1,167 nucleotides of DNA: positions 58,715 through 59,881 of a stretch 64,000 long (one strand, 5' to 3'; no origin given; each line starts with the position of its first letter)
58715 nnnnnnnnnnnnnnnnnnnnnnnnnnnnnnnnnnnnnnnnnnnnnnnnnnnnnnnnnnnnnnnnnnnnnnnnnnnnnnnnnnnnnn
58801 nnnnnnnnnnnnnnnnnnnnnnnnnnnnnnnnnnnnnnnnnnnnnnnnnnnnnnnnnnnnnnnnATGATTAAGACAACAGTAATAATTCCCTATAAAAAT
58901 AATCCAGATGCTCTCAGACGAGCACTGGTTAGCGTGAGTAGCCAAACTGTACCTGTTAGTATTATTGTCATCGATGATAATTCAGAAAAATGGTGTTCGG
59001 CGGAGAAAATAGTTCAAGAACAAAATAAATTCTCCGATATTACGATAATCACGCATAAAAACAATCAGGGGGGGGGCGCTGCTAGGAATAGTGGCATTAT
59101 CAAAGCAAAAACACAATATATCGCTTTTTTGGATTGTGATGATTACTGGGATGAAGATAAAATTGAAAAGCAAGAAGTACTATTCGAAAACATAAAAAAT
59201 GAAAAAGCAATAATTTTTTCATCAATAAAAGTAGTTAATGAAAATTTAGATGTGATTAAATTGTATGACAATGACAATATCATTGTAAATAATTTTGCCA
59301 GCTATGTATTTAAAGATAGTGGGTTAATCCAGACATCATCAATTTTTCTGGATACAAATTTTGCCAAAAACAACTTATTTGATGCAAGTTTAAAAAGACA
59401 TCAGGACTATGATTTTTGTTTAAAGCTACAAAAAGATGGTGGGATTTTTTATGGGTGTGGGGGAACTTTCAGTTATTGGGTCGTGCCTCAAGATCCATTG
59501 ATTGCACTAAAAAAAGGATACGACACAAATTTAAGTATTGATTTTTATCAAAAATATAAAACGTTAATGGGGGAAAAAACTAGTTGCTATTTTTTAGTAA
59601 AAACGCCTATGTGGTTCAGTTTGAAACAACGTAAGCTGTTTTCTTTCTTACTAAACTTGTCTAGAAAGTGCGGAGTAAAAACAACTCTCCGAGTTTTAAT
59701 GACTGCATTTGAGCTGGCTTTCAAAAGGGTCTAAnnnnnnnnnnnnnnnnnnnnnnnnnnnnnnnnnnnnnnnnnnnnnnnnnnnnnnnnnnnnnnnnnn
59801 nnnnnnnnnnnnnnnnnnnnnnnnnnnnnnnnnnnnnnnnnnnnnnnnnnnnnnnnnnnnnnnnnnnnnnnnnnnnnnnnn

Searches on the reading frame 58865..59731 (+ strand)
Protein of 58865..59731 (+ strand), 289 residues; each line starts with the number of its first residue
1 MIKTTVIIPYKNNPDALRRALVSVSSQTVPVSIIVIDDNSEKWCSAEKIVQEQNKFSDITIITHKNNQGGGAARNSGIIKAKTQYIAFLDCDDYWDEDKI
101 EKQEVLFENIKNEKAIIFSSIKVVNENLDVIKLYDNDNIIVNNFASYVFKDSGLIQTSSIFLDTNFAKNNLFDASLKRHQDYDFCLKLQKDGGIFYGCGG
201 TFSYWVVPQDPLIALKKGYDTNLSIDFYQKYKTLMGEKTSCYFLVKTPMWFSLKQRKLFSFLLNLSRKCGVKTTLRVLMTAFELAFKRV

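Call 18: list_cluster_members(proteins=[window:58865-59731:+, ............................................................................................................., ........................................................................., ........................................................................, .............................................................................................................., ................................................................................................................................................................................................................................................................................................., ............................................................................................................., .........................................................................])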
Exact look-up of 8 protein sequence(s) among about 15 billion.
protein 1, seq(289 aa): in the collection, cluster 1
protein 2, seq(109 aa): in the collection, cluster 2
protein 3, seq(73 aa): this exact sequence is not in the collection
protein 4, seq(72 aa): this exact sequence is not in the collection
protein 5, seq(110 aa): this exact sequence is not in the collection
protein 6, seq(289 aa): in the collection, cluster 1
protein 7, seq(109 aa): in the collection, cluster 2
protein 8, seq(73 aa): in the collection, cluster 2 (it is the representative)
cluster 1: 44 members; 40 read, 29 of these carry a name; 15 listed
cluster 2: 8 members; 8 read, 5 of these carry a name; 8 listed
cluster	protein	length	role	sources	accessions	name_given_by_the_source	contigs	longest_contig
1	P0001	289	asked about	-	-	TPA: glycosyltransferase family 2 protein [Escherichia coli] | Glycosyltransferase n=7 Tax=Escherichia coli TaxID=562 RepID=A0A0A7RNK1_ECOLX | glycosyltransferase family A protein [Escherichia coli]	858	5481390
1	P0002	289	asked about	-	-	TPA: glycosyltransferase family 2 protein [Escherichia coli] | FL=1 | Glycosyl transferase n=6 Tax=Escherichia coli TaxID=562 RepID=A7J0P9_ECOLX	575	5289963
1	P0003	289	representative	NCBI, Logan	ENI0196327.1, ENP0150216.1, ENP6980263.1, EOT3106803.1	glycosyltransferase family 2 protein [Escherichia coli]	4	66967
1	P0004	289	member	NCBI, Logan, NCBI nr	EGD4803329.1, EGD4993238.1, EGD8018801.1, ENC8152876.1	TPA: glycosyltransferase family 2 protein [Escherichia coli] | glycosyltransferase family 2 protein [Escherichia coli]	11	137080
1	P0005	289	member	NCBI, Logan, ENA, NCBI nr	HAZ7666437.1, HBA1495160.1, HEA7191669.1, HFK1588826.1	TPA: glycosyltransferase family 2 protein [Escherichia coli] | glycosyltransferase family 2 protein [Escherichia coli]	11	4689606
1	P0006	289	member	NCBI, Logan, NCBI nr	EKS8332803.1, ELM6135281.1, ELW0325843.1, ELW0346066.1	glycosyltransferase family 2 protein [Escherichia coli]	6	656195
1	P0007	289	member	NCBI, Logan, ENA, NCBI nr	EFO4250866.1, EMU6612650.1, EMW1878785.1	glycosyltransferase family 2 protein [Escherichia coli]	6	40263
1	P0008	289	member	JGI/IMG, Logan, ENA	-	glycosyltransferase involved in cell wall biosynthesis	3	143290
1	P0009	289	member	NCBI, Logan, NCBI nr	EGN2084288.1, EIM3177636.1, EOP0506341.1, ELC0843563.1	glycosyltransferase family 2 protein [Escherichia coli]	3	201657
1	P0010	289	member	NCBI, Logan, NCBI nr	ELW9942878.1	glycosyltransferase family 2 protein [Escherichia coli]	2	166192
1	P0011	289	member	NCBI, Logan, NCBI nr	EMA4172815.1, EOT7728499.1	glycosyltransferase family 2 protein [Escherichia coli]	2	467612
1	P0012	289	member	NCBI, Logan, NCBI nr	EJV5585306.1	glycosyltransferase family 2 protein [Escherichia coli]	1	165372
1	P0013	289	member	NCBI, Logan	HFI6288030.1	TPA: glycosyltransferase family 2 protein [Escherichia coli]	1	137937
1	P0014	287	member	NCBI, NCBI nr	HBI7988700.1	TPA: glycosyltransferase family 2 protein, partial [Escherichia coli] | glycosyltransferase family 2 protein [Escherichia coli]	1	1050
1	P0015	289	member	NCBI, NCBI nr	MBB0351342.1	glycosyltransferase family 2 protein [Escherichia coli]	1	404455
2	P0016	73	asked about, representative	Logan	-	-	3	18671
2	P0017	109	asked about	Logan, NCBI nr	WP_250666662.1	glycosyltransferase [Escherichia coli]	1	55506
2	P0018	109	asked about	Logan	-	-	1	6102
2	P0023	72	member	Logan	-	-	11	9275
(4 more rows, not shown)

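Call 21: profile_search(protein=window:58865-59731:+)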
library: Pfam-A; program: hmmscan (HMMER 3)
A. the first sequence (289 residues): domains with independent E <= 10: 5; with E <= 0.001: 2
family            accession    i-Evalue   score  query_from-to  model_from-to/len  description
Glycos_transf_2   PF00535.33    2.1e-23    83.6       5-136         1-130/168  Glycosyl transferase family 2
Glyco_tranf_2_2   PF10111.15    2.8e-10    40.6       5-188         1-199/276  Glycosyltransferase like family 2
TAGT              PF20691.3        0.13    12.6      40-195        43-187/205  TET-Associated Glycosyltransferase
Glyco_trans_2_3   PF13632.12       0.15    12.3      85-267         1-182/198  Glycosyl transferase family group 2
DUF1106           PF06523.16        0.2    12.2     109-151        39-80/91  Protein of unknown function (DUF1106)

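Call 22: find_encoding_contigs(protein=P0023, flank=3000, max_places=10)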
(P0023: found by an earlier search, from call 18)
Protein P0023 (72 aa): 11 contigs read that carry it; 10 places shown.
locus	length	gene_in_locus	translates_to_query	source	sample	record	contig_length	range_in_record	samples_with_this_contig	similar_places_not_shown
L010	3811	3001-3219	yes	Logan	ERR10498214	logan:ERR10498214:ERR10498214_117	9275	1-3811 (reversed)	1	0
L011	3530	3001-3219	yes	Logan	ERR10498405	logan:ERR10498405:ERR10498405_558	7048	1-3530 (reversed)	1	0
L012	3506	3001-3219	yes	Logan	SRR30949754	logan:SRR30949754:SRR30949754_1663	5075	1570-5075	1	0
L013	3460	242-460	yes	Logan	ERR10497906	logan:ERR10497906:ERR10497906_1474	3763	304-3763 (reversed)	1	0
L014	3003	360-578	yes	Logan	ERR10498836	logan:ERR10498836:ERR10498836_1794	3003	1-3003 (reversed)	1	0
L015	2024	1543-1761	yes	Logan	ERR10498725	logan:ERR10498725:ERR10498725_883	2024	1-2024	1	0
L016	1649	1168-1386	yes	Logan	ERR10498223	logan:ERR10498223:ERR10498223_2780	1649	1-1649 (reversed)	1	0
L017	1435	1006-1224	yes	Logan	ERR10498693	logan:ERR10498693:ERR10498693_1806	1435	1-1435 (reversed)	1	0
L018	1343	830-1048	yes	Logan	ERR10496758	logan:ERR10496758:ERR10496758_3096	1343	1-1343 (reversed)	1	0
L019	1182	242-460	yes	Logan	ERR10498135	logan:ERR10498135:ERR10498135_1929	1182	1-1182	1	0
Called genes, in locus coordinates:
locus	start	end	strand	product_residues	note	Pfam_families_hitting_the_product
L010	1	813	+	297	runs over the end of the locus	PF00483:NTP_transferase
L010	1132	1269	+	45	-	-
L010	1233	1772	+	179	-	PF13477:Glyco_trans_4_2, PF13579:Glyco_trans_4_4 (weak), PF13439:Glyco_transf_4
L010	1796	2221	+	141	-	PF00534:Glycos_transf_1, PF13692:Glyco_trans_1_4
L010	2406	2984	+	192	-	-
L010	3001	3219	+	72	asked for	PF00535:Glycos_transf_2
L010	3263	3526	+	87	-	-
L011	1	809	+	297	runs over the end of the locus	PF00483:NTP_transferase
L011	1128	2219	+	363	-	PF13477:Glyco_trans_4_2, PF13439:Glyco_transf_4, PF13579:Glyco_trans_4_4 (weak), PF20706:GT4-conflict (weak), PF00534:Glycos_transf_1, PF13692:Glyco_trans_1_4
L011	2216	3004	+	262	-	PF00535:Glycos_transf_2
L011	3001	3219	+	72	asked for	PF00535:Glycos_transf_2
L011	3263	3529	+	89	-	?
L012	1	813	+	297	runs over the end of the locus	PF00483:NTP_transferase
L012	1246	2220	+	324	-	PF13439:Glyco_transf_4, PF13477:Glyco_trans_4_2, PF13579:Glyco_trans_4_4 (weak), PF20706:GT4-conflict (weak), PF00534:Glycos_transf_1, PF13692:Glyco_trans_1_4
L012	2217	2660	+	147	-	PF00535:Glycos_transf_2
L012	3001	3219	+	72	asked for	PF00535:Glycos_transf_2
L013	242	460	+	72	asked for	PF00535:Glycos_transf_2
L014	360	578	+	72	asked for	PF00535:Glycos_transf_2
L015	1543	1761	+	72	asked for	PF00535:Glycos_transf_2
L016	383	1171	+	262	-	PF00535:Glycos_transf_2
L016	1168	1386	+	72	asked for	PF00535:Glycos_transf_2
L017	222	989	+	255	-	PF00535:Glycos_transf_2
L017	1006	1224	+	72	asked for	PF00535:Glycos_transf_2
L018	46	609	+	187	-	PF00535:Glycos_transf_2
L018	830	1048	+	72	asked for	PF00535:Glycos_transf_2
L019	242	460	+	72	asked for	PF00535:Glycos_transf_2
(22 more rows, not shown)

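Call 23: find_encoding_contigs(protein=P0016, flank=3000, max_places=10)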
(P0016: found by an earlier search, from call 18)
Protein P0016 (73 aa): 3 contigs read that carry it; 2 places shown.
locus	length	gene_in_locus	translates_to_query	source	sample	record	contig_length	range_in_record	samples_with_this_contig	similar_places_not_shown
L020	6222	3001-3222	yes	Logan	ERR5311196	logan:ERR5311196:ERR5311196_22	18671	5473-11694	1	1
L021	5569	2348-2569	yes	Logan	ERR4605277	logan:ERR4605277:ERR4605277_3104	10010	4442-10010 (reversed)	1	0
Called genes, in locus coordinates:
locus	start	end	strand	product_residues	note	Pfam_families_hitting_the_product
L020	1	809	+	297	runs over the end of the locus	PF00483:NTP_transferase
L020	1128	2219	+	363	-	PF13477:Glyco_trans_4_2, PF13439:Glyco_transf_4, PF13579:Glyco_trans_4_4 (weak), PF20706:GT4-conflict (weak), PF00534:Glycos_transf_1, PF13692:Glyco_trans_1_4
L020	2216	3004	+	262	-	PF00535:Glycos_transf_2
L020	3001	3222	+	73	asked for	PF00535:Glycos_transf_2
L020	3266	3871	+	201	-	-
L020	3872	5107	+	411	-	PF04932:Wzy_C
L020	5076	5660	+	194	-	PF00132:Hexapep (faint)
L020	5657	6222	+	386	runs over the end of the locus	PF13439:Glyco_transf_4, PF13477:Glyco_trans_4_2 (weak), PF13579:Glyco_trans_4_4, PF00534:Glycos_transf_1, PF13692:Glyco_trans_1_4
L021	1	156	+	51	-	?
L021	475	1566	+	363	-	PF13477:Glyco_trans_4_2, PF13439:Glyco_transf_4, PF13579:Glyco_trans_4_4 (weak), PF20706:GT4-conflict (weak), PF00534:Glycos_transf_1, PF13692:Glyco_trans_1_4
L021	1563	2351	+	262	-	PF00535:Glycos_transf_2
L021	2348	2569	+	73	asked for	PF00535:Glycos_transf_2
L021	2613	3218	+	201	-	-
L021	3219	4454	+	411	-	PF04932:Wzy_C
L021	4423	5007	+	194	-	PF00132:Hexapep (faint)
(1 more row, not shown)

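Call 24: find_encoding_contigs(protein=P0017, flank=5000, max_places=10)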
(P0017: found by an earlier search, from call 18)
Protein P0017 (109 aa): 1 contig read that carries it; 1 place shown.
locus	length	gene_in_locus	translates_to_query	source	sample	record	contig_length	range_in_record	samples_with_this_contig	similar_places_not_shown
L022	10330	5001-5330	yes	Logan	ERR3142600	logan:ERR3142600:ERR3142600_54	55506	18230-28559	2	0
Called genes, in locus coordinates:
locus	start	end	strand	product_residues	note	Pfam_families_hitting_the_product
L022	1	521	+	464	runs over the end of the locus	PF27800:WcaM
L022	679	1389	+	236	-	PF01073:3Beta_HSD, PF01370:Epimerase, PF02719:Polysacc_synt_2 (weak), PF04321:RmlD_sub_bind, PF16363:GDP_Man_Dehyd, PF13460:NAD_binding_10, PF07993:NAD_binding_4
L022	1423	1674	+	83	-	-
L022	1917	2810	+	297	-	PF00483:NTP_transferase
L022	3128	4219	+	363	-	PF13477:Glyco_trans_4_2, PF13439:Glyco_transf_4, PF13579:Glyco_trans_4_4 (weak), PF20706:GT4-conflict (weak), PF00534:Glycos_transf_1, PF13692:Glyco_trans_1_4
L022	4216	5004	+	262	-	PF00535:Glycos_transf_2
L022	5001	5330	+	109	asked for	PF00535:Glycos_transf_2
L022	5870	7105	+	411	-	PF04932:Wzy_C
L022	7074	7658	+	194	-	PF00132:Hexapep (faint)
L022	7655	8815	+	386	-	PF13439:Glyco_transf_4, PF13477:Glyco_trans_4_2 (weak), PF13579:Glyco_trans_4_4, PF00534:Glycos_transf_1, PF13692:Glyco_trans_1_4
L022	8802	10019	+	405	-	PF13440:Polysacc_synt_3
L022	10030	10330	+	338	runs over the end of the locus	PF00106:adh_short (faint), PF01073:3Beta_HSD, PF01370:Epimerase, PF02719:Polysacc_synt_2, PF04321:RmlD_sub_bind (weak), PF05368:NmrA (weak), PF07993:NAD_binding_4 (weak), PF16363:GDP_Man_Dehyd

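Call 25: find_encoding_contigs(protein=P0018, flank=5000, max_places=10)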
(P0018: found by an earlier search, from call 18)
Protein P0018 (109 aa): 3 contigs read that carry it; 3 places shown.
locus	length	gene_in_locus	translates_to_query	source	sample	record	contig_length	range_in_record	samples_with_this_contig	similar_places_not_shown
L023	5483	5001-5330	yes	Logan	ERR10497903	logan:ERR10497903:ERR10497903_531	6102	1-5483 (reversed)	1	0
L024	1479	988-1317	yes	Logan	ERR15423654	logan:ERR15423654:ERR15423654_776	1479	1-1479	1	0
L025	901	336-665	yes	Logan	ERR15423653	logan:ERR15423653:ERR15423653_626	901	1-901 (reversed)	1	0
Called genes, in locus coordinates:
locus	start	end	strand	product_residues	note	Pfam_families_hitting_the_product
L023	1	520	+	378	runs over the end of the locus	?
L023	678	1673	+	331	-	PF01073:3Beta_HSD, PF01370:Epimerase, PF02719:Polysacc_synt_2 (weak), PF04321:RmlD_sub_bind, PF13460:NAD_binding_10, PF16363:GDP_Man_Dehyd, PF07993:NAD_binding_4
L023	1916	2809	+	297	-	PF00483:NTP_transferase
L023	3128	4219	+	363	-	PF13477:Glyco_trans_4_2, PF13439:Glyco_transf_4, PF13579:Glyco_trans_4_4 (weak), PF20706:GT4-conflict (weak), PF00534:Glycos_transf_1, PF13692:Glyco_trans_1_4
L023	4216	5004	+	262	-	PF00535:Glycos_transf_2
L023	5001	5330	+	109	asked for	PF00535:Glycos_transf_2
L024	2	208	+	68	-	?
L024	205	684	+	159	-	PF00535:Glycos_transf_2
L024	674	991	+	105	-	-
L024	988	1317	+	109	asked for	PF00535:Glycos_transf_2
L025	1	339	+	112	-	?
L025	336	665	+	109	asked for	PF00535:Glycos_transf_2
